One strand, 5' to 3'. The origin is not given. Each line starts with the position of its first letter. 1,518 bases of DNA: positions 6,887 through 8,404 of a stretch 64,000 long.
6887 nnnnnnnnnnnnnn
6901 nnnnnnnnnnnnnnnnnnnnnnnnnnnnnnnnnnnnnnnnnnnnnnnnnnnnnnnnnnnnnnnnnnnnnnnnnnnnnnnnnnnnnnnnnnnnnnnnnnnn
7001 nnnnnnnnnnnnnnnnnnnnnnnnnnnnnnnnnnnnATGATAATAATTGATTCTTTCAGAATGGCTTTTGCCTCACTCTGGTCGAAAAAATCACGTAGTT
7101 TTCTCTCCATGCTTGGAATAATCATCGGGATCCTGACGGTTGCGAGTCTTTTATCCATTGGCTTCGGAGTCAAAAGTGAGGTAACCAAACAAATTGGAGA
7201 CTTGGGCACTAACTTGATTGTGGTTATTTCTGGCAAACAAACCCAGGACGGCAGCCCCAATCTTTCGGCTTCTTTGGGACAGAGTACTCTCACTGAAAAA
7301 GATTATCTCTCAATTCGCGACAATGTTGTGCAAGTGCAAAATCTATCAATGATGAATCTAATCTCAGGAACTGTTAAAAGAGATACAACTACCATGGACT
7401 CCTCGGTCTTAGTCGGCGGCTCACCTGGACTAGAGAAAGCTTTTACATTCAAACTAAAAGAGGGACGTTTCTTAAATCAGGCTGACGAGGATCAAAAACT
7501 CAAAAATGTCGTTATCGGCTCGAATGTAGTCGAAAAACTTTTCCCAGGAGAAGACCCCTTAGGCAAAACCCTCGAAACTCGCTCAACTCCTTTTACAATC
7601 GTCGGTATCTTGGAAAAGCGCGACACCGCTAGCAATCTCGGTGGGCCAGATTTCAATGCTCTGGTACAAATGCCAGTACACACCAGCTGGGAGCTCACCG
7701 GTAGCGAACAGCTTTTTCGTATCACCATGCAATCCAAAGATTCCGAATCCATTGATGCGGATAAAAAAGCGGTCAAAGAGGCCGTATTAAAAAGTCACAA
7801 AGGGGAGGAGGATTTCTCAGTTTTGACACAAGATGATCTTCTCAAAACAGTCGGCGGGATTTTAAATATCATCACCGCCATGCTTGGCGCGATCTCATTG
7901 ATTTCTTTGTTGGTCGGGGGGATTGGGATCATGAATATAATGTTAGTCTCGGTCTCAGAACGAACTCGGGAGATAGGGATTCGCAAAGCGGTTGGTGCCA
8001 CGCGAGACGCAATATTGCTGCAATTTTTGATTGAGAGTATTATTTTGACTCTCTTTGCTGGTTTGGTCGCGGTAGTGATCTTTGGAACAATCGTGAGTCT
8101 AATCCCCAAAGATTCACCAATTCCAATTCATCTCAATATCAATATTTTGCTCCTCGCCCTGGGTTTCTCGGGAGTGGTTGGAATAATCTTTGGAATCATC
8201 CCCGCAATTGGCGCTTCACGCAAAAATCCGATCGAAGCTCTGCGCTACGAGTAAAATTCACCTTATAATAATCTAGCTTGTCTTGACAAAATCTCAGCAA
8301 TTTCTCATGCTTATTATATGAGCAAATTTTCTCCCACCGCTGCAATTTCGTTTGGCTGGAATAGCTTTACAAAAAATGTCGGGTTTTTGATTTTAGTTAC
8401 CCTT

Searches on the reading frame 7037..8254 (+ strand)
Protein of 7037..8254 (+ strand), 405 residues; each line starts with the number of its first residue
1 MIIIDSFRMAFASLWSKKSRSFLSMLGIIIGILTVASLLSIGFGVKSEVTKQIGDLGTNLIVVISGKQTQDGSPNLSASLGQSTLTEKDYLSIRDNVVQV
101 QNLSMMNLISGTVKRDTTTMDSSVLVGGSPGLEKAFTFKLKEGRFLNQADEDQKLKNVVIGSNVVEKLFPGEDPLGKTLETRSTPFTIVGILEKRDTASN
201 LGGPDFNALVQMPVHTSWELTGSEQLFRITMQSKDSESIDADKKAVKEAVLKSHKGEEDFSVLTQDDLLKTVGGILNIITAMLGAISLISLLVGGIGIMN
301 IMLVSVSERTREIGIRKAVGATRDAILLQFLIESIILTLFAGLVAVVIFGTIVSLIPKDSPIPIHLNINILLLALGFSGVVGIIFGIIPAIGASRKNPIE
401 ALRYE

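Call 41: search_protein_families(library=pfam, proteins=[window:7037-8254:+], max_evalue=0.00001)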
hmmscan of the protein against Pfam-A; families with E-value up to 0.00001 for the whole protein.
window:7037-8254:+ (405 aa): 2 families
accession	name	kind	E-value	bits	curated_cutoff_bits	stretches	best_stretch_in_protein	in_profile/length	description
PF12704.14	MacB_PCD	-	3e-36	126.1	27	1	21-248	1-206/207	MacB-like periplasmic core domain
PF02687.27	FtsX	-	6.8e-19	68.5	25.5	1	285-398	2-120/120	FtsX-like permease C-terminal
